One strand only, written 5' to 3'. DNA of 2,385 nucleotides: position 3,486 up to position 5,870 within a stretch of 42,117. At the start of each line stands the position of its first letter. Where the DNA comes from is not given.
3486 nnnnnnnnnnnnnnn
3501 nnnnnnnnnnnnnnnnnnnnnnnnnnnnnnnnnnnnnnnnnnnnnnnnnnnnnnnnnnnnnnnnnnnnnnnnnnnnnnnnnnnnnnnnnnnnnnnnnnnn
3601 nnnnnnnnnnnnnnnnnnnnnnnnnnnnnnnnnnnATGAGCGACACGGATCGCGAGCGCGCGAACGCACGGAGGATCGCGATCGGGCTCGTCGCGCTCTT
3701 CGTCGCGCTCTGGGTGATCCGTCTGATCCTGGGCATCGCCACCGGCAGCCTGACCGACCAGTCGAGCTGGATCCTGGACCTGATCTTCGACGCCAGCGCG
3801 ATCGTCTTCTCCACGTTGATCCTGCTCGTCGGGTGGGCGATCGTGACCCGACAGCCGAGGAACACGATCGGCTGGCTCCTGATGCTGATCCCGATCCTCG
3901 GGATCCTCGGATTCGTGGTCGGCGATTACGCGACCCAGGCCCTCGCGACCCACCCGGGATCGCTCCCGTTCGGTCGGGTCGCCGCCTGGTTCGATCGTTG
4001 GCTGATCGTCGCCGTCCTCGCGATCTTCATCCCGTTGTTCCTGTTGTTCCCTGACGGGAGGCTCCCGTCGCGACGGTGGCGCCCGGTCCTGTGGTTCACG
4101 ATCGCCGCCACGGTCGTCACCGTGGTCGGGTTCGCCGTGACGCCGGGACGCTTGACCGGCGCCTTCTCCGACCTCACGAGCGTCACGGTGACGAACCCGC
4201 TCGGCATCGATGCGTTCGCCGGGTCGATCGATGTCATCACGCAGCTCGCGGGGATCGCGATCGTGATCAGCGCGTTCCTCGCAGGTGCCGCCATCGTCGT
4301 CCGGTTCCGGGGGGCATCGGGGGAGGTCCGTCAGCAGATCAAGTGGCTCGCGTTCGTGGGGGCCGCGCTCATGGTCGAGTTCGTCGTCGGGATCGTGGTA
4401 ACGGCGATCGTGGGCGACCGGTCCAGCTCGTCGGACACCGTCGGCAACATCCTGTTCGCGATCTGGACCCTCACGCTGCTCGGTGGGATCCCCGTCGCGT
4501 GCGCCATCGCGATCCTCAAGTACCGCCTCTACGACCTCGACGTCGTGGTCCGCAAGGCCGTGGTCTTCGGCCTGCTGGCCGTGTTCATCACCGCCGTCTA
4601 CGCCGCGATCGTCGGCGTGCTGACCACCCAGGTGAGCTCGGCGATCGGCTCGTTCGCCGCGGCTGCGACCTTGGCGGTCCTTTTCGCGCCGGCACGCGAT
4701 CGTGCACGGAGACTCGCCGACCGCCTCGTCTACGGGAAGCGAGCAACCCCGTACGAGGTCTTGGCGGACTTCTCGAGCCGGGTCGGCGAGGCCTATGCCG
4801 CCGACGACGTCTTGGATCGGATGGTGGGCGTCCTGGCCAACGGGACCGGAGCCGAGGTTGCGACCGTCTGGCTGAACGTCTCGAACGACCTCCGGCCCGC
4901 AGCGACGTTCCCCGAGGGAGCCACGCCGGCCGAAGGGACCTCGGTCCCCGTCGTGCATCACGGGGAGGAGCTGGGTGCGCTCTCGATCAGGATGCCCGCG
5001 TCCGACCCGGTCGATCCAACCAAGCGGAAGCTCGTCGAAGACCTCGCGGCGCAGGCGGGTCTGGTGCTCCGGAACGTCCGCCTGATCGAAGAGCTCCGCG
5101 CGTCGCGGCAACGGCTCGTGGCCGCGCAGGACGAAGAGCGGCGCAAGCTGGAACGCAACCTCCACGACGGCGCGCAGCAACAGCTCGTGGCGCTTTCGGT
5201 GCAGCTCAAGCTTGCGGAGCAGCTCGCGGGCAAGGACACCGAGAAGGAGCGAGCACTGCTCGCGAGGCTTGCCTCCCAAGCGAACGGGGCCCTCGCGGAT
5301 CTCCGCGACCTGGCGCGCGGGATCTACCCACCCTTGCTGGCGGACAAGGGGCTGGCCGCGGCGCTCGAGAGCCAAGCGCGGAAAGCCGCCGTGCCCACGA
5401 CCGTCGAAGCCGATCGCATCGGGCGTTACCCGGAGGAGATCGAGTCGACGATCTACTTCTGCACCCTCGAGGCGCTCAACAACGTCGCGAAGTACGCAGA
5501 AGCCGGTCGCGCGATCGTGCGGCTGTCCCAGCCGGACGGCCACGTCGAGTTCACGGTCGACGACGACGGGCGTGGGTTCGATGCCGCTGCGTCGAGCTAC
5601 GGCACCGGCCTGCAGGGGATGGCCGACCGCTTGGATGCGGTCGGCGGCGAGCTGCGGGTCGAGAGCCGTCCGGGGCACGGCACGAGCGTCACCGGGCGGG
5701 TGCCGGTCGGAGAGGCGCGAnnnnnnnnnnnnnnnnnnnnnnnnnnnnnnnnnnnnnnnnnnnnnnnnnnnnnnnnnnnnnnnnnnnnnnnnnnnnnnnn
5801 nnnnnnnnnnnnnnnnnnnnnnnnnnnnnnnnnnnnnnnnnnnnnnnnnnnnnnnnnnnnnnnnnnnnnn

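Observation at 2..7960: Four tandem, translationally coupled paralogous HisKA_3 sensor kinases with no cognate regulator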

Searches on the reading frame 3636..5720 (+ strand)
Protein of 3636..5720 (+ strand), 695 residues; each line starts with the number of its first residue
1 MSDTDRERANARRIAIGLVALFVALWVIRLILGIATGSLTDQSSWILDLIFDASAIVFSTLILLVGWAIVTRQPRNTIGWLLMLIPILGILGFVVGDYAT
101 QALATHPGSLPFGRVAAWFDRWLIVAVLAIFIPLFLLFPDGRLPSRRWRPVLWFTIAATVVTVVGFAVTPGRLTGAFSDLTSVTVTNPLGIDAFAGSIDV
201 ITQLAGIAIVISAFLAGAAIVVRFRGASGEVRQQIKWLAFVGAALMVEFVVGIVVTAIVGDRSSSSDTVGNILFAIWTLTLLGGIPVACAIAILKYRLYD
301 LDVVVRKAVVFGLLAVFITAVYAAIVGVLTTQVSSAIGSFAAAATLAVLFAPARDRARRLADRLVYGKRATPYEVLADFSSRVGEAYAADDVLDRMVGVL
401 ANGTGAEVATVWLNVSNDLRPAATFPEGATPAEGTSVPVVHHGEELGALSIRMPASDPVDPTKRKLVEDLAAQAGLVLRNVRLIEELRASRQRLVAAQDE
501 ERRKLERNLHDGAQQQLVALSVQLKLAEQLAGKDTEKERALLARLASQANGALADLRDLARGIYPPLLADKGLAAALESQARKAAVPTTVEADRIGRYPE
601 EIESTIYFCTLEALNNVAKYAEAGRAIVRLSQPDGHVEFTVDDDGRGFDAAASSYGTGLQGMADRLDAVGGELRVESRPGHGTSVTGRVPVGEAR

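Call 7: search_protein_families(library=pfam, proteins=[window:3636-5720:+], max_evalue=0.01)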
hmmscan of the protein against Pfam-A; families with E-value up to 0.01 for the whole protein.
window:3636-5720:+ (695 aa): 4 families
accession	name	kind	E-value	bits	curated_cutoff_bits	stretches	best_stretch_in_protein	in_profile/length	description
PF07730.19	HisKA_3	-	1.3e-13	51.7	24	1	501-566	1-66/68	Histidine kinase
PF02518.31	HATPase_c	-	5.4e-11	43.4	26.4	1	605-691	5-109/111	Histidine kinase-, DNA gyrase B-, and HSP90-like ATPase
PF13581.12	HATPase_c_2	-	0.0004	20.8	27.4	1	578-652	6-83/127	Histidine kinase-like ATPase domain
PF13185.12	GAF_2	-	0.0033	18.1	28.6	0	422-478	78-135/136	GAF domain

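Call 22: search_protein_families(library=ncbifam, proteins=[window:3636-5720:+], max_evalue=0.01)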
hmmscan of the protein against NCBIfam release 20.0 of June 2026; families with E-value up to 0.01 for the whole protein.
window:3636-5720:+ (695 aa): 7 families
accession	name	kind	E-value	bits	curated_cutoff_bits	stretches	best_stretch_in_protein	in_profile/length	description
NF052443.1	SensHisKinMctS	equivalog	1.2e-33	116.2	700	1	476-691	224-448/457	two-component system sensor histidine kinase MctS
NF008649.0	PRK11644.1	equivalog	1.2e-22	80.4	408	1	488-686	290-491/499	signal transduction histidine-protein kinase/phosphatase UhpB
NF052531.1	Strep_LiaS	equivalog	1.2e-19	70.8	450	1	477-691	110-327/328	envelope stress sensor histidine kinase LiaS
NF007896.0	PRK10600.1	equivalog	3.4e-17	62.3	578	1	446-686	341-580/598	nitrate/nitrite two-component system sensor histidine kinase NarX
NF047786.1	his_kin_MadS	equivalog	1.8e-14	53.7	500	1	486-689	210-433/434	MadS family sensor histidine kinase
NF008184.0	PRK10935.1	equivalog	3.5e-14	52.4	553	1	433-686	305-554/565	nitrate/nitrite two-component system sensor histidine kinase NarQ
NF047322.1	HK_morpho_MacS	equivalog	4.6e-12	45.8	300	1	474-690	156-367/367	MacS family sensor histidine kinase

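Call 23: find_encoding_contigs(protein=window:3636-5720:+, flank=10000, max_places=6)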
Protein window:3636-5720:+ (695 aa): 1 contig read that carries it; 1 place shown.
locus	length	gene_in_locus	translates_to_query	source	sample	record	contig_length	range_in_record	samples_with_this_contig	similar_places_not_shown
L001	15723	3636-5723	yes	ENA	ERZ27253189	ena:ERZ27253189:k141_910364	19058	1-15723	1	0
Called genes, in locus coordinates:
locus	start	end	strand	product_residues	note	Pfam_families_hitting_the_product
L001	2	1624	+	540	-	PF07730:HisKA_3, PF02518:HATPase_c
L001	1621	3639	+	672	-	PF13581:HATPase_c_2 (weak), PF02518:HATPase_c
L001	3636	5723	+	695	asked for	PF07730:HisKA_3, PF02518:HATPase_c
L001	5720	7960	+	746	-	PF13581:HATPase_c_2 (faint), PF07730:HisKA_3, PF02518:HATPase_c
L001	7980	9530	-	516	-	PF07730:HisKA_3, PF02518:HATPase_c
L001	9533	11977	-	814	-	PF02687:FtsX (weak), PF12704:MacB_PCD, PF02687:FtsX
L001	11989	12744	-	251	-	PF00005:ABC_tran, PF02463:SMC_N (faint)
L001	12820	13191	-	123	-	PF00072:Response_reg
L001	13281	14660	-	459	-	-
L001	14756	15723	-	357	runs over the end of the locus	PF13177:DNA_pol3_delta2, PF00004:AAA (faint)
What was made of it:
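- Checked: An independent ENA contig starts at the same base (call 23).
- Both the window and an independent ENA contig break at the same base inside HK1 (call 23).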

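Call 25: find_homologous_proteins(query=window:3636-5720:+, max_evalue=1e-20)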
Query window:3636-5720:+ (695 aa): 7988 proteins with E <= 1e-20 among 8000 candidates; the best 120 are listed.
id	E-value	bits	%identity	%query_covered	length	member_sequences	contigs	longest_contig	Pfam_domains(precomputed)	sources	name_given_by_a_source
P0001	0.0e+0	1483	100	100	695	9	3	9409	PF07730.20,PF02518.32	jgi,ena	-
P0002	0.0e+0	1303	86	100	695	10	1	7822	PF07730.20,PF02518.32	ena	-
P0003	0.0e+0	1291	85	99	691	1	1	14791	PF07730.20,PF02518.32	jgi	jgi:signal transduction histidine kinase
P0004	0.0e+0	1257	83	100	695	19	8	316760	PF07730.20,PF02518.32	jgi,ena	jgi:signal transduction histidine kinase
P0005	0.0e+0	1251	83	100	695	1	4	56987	PF07730.20,PF02518.32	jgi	jgi:signal transduction histidine kinase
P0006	0.0e+0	1132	85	88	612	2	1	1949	PF07730.20,PF02518.32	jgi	jgi:signal transduction histidine kinase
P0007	0.0e+0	1131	74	99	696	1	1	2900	PF07730.20,PF02518.32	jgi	jgi:signal transduction histidine kinase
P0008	0.0e+0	1067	72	100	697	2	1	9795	PF13581.13,PF07730.20,PF02518.32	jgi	-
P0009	0.0e+0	1064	71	100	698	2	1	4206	PF07730.20,PF02518.32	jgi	-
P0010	0.0e+0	1054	70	99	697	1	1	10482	PF07730.20,PF02518.32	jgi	jgi:signal transduction histidine kinase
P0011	0.0e+0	1023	68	99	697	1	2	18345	PF07730.20,PF02518.32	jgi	jgi:signal transduction histidine kinase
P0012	0.0e+0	1023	68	99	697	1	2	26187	PF07730.20,PF02518.32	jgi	jgi:signal transduction histidine kinase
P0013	0.0e+0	1023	68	99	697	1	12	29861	PF07730.20,PF02518.32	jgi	jgi:signal transduction histidine kinase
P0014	0.0e+0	1021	68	99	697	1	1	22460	PF07730.20,PF02518.32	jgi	jgi:signal transduction histidine kinase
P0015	0.0e+0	1021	69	99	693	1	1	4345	PF07730.20,PF02518.32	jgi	jgi:signal transduction histidine kinase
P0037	1.5e-281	954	65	98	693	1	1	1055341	PF07730.20,PF02518.32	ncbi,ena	-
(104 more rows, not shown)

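Call 26: find_encoding_contigs(protein=P0004, flank=10000, max_places=3)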
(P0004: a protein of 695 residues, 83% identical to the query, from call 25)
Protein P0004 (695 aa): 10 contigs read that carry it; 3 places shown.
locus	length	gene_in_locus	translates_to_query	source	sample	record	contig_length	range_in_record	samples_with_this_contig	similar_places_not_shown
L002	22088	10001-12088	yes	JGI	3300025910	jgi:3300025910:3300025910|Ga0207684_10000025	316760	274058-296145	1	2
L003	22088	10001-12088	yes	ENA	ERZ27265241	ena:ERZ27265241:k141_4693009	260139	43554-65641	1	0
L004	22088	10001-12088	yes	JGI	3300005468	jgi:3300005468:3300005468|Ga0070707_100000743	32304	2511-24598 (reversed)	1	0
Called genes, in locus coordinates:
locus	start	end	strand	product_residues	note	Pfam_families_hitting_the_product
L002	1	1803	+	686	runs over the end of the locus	PF07730:HisKA_3, PF02518:HATPase_c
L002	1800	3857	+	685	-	PF07730:HisKA_3, PF02518:HATPase_c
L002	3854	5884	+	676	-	PF13492:GAF_3 (faint), PF07730:HisKA_3, PF02518:HATPase_c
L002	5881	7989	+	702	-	PF07730:HisKA_3, PF02518:HATPase_c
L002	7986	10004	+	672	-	PF13581:HATPase_c_2 (weak), PF02518:HATPase_c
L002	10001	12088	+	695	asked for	PF07730:HisKA_3, PF02518:HATPase_c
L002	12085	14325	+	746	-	PF07730:HisKA_3, PF02518:HATPase_c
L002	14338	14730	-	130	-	PF00072:Response_reg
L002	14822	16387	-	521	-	-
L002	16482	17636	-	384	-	PF13177:DNA_pol3_delta2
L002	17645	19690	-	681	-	PF05977:MFS_3, PF07690:MFS_1, PF02223:Thymidylate_kin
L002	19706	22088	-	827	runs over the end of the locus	PF01751:Toprim, PF01131:Topoisom_bac, PF01396:Zn_ribbon_Top1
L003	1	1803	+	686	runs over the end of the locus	PF07730:HisKA_3, PF02518:HATPase_c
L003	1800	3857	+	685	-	PF07730:HisKA_3, PF02518:HATPase_c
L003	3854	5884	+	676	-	PF13492:GAF_3 (faint), PF07730:HisKA_3, PF02518:HATPase_c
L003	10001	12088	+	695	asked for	PF07730:HisKA_3, PF02518:HATPase_c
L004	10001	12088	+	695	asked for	PF07730:HisKA_3, PF02518:HATPase_c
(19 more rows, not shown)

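Call 27: find_encoding_contigs(protein=P0037, flank=10000, max_places=2)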
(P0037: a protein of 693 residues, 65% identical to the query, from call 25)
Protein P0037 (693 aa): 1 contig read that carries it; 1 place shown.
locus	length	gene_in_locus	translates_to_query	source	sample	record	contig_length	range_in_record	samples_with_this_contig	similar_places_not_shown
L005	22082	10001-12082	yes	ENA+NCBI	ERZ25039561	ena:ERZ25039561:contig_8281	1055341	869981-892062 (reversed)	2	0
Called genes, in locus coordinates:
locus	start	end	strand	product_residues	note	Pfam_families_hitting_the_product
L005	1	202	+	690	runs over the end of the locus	PF00582:Usp, PF03109:ABC1, PF27536:UbiB_helical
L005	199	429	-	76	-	-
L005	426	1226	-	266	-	-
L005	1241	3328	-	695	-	PF07730:HisKA_3, PF02518:HATPase_c (weak)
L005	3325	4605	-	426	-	PF00072:Response_reg, PF00211:Guanylate_cyc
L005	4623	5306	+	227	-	PF00072:Response_reg, PF00196:GerE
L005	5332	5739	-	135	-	PF00582:Usp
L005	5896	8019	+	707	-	PF07730:HisKA_3, PF02518:HATPase_c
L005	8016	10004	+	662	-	PF13581:HATPase_c_2 (weak), PF02518:HATPase_c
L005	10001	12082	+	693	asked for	PF07730:HisKA_3, PF02518:HATPase_c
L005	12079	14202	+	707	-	PF07730:HisKA_3, PF02518:HATPase_c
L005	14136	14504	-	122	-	PF00072:Response_reg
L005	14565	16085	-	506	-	-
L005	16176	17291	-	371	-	PF13177:DNA_pol3_delta2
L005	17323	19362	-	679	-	PF05977:MFS_3, PF07690:MFS_1, PF02223:Thymidylate_kin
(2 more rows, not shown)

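Call 30: find_related_loci(query=A2, collection=genome_contigs, flank=10000)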
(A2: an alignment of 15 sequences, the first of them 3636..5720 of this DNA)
Query A2 (695 aa) in genome_contigs; peptide patterns used: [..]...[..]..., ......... (x = any residue, [..] = any of these).
600 stretches matched a pattern (row limit reached: there are more); 550 encode a relative of the query (tblastn E <= 1e-3); the best 80 are kept; 79 distinct loci.
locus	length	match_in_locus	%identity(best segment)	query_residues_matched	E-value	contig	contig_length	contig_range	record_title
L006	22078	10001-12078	87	1-692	0e+0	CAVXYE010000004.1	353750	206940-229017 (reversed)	MAG: uncultured Actinomycetes bacterium isolate MFD09126.bin.1.74 genome assembly, contig: contig_25177, whole genome sh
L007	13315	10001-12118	57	1-695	0e+0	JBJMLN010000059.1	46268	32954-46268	MAG: Actinomycetota bacterium isolate H1_18_all_fractions_maxb_99_69_12 k255_3415275, whole genome shotgun sequence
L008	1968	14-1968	65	5-693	0e+0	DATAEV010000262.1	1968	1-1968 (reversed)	MAG TPA_asm: Actinomycetota bacterium isolate SMAG_U6786 k141_4599309, whole genome shotgun sequence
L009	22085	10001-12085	51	10-693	0e+0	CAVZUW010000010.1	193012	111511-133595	MAG: uncultured Actinomycetes bacterium isolate MFD09267.bin.2.223 genome assembly, contig: contig_37629, whole genome s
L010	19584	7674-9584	57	62-690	0e+0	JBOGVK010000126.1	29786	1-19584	MAG: Actinomycetota bacterium isolate TC-S_metawrap_bin.157 k127_3644504, whole genome shotgun sequence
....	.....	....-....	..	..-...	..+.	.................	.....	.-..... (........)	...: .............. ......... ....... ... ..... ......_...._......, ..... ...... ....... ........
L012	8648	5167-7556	49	25-691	0e+0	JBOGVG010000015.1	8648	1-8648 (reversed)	MAG: Actinomycetota bacterium isolate SC-S_metawrap_bin.145 k127_5168390, whole genome shotgun sequence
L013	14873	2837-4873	49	25-691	0e+0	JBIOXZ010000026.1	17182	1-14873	MAG: Actinomycetota bacterium isolate MAG043 k127_1651205, whole genome shotgun sequence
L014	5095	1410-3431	50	40-693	0e+0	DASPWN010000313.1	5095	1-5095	MAG TPA_asm: Actinomycetota bacterium isolate SMAG_U11542 k141_1516149, whole genome shotgun sequence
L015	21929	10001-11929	49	61-693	0e+0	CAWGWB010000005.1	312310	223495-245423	MAG: uncultured Actinomycetota bacterium isolate MFD09206.bin.1.218 genome assembly, contig: contig_6320, whole genome s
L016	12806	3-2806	47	5-691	0e+0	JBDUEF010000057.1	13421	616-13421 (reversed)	MAG: Actinomycetota bacterium isolate cluster4_bin.89 NODE_10707_length_13421_cov_16.894583, whole genome shotgun sequen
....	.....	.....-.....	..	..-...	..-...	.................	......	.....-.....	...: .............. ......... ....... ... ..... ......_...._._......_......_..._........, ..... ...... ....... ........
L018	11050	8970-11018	48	10-693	4e-179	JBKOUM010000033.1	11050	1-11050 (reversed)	MAG: Actinomycetota bacterium isolate GM_HAYS_MAG_00026 GM_HAYS_000001530294, whole genome shotgun sequence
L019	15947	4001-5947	49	54-691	4e-178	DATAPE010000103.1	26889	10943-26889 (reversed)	MAG TPA_asm: Actinomycetota bacterium isolate SMAG_U7063 k141_3231046, whole genome shotgun sequence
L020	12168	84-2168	47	9-692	2e-177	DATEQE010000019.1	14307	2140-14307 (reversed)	MAG TPA_asm: Actinomycetota bacterium isolate SMAG_U9039 k141_585215, whole genome shotgun sequence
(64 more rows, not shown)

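Call 36: find_homologous_proteins(query=L002:1800-3854:+, max_evalue=1e-50)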
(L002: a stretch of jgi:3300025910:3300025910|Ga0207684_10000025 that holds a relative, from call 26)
Query L002:1800-3854:+ (685 aa): 6984 proteins with E <= 1e-50 among 8000 candidates; the best 120 are listed.
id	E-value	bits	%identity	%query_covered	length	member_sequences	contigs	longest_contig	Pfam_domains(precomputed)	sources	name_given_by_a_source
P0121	0.0e+0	1482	100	100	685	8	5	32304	PF07730.20,PF02518.32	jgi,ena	jgi:signal transduction histidine kinase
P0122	0.0e+0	1425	95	100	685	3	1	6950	PF07730.20,PF02518.32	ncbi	-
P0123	0.0e+0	1324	89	99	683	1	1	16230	PF07730.20,PF02518.32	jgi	jgi:signal transduction histidine kinase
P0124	0.0e+0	1286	87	100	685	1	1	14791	PF07730.20,PF02518.32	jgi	jgi:signal transduction histidine kinase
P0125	0.0e+0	1277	86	99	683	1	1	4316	PF07730.20,PF02518.32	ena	-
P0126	0.0e+0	1249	84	99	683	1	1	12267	PF07730.20,PF02518.32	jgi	jgi:signal transduction histidine kinase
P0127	0.0e+0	1188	79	100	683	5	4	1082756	PF07730.20,PF02518.32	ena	-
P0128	0.0e+0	1142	76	99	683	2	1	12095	PF07730.20,PF02518.32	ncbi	ncbi:MAG TPA: histidine kinase [Actinomycetota bacterium]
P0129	0.0e+0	1133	76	99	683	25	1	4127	PF07730.20,PF02518.32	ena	-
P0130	0.0e+0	1128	75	99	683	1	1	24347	PF07730.20,PF02518.32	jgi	jgi:signal transduction histidine kinase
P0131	0.0e+0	1124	75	100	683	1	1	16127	PF07730.20,PF02518.32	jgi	jgi:signal transduction histidine kinase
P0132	0.0e+0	1103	74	99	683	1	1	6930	PF07730.20,PF02518.32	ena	-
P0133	0.0e+0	1102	72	100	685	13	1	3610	PF07730.20,PF02518.32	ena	-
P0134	0.0e+0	1100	73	99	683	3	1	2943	PF07730.20,PF02518.32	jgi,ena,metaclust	metaclust:\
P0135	0.0e+0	1094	73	99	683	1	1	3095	PF07730.20,PF02518.32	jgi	-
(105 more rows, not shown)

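Call 37: find_encoding_contigs(protein=P0121, flank=10000, max_places=4)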
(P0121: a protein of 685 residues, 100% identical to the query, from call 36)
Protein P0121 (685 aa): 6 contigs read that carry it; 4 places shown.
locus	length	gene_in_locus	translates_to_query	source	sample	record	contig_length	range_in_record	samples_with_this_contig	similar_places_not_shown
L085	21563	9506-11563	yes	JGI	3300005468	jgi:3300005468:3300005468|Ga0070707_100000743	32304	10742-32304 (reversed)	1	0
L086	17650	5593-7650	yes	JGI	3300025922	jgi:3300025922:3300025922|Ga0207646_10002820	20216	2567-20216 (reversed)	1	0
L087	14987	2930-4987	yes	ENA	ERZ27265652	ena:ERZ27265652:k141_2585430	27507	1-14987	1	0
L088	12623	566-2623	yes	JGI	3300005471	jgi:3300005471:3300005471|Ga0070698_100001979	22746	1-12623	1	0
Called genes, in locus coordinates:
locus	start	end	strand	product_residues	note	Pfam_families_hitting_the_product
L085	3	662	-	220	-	?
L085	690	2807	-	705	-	PF07730:HisKA_3, PF02518:HATPase_c (weak)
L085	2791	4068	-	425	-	PF00072:Response_reg, PF00211:Guanylate_cyc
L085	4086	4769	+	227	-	PF00072:Response_reg, PF00196:GerE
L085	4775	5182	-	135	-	PF00582:Usp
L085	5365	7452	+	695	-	PF07730:HisKA_3, PF13581:HATPase_c_2 (weak), PF02518:HATPase_c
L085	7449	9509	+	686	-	PF07730:HisKA_3, PF02518:HATPase_c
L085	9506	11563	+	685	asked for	PF07730:HisKA_3, PF02518:HATPase_c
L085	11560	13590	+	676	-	PF13492:GAF_3 (faint), PF07730:HisKA_3, PF02518:HATPase_c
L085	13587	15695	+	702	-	PF07730:HisKA_3, PF02518:HATPase_c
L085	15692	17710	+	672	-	PF13581:HATPase_c_2 (weak), PF02518:HATPase_c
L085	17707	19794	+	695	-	PF07730:HisKA_3, PF02518:HATPase_c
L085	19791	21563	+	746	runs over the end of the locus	PF07730:HisKA_3, PF02518:HATPase_c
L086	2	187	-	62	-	?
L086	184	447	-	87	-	-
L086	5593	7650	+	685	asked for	PF07730:HisKA_3, PF02518:HATPase_c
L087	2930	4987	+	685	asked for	PF07730:HisKA_3, PF02518:HATPase_c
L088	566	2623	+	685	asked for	PF07730:HisKA_3, PF02518:HATPase_c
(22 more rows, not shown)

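Call 38: find_encoding_contigs(protein=P0127, flank=10000, max_places=2)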
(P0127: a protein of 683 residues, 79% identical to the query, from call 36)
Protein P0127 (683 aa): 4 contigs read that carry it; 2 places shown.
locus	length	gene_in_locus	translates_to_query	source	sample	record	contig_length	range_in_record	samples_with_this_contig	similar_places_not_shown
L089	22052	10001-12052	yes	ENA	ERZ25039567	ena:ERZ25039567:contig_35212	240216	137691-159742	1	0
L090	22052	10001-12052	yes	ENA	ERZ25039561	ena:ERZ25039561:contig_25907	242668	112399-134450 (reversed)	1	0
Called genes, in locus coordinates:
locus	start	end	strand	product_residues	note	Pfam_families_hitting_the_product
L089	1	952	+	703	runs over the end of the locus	PF00582:Usp, PF03109:ABC1, PF01636:APH (weak), PF27536:UbiB_helical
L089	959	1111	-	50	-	-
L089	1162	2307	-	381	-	PF07730:HisKA_3, PF02518:HATPase_c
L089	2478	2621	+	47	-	-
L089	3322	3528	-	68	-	PF00211:Guanylate_cyc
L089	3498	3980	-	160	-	PF00211:Guanylate_cyc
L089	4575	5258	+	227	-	PF00072:Response_reg, PF00196:GerE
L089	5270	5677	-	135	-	PF00582:Usp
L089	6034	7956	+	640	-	PF07730:HisKA_3, PF13581:HATPase_c_2 (weak), PF02518:HATPase_c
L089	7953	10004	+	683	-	PF07730:HisKA_3, PF02518:HATPase_c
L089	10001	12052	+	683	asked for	PF07730:HisKA_3, PF02518:HATPase_c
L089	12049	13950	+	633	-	PF07730:HisKA_3 (weak)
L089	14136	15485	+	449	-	-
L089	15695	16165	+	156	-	PF13581:HATPase_c_2 (weak), PF02518:HATPase_c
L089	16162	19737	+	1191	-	PF07730:HisKA_3, PF02518:HATPase_c (weak)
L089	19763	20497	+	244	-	PF07730:HisKA_3, PF02518:HATPase_c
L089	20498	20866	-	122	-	PF00072:Response_reg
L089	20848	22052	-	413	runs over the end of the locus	-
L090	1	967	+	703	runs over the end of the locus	PF00582:Usp, PF03109:ABC1, PF01636:APH (weak), PF27536:UbiB_helical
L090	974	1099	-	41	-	-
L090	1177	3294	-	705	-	PF07730:HisKA_3, PF02518:HATPase_c (weak)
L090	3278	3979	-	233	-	PF00211:Guanylate_cyc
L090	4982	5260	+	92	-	PF00196:GerE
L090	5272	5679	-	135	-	PF00582:Usp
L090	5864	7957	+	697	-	PF07730:HisKA_3, PF13581:HATPase_c_2 (weak), PF02518:HATPase_c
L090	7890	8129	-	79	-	-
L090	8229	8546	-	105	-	-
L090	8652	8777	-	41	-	-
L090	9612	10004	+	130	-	PF02518:HATPase_c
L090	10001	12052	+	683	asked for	PF07730:HisKA_3, PF02518:HATPase_c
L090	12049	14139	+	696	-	PF07730:HisKA_3, PF02518:HATPase_c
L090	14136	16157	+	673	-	PF02518:HATPase_c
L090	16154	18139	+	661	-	PF07730:HisKA_3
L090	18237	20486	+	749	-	PF07730:HisKA_3, PF02518:HATPase_c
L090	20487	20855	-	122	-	PF00072:Response_reg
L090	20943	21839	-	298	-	-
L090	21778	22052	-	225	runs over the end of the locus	-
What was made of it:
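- The same gene order is recovered in JGI short-read, ENA and long-read assemblies (calls 26, 37, 38).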
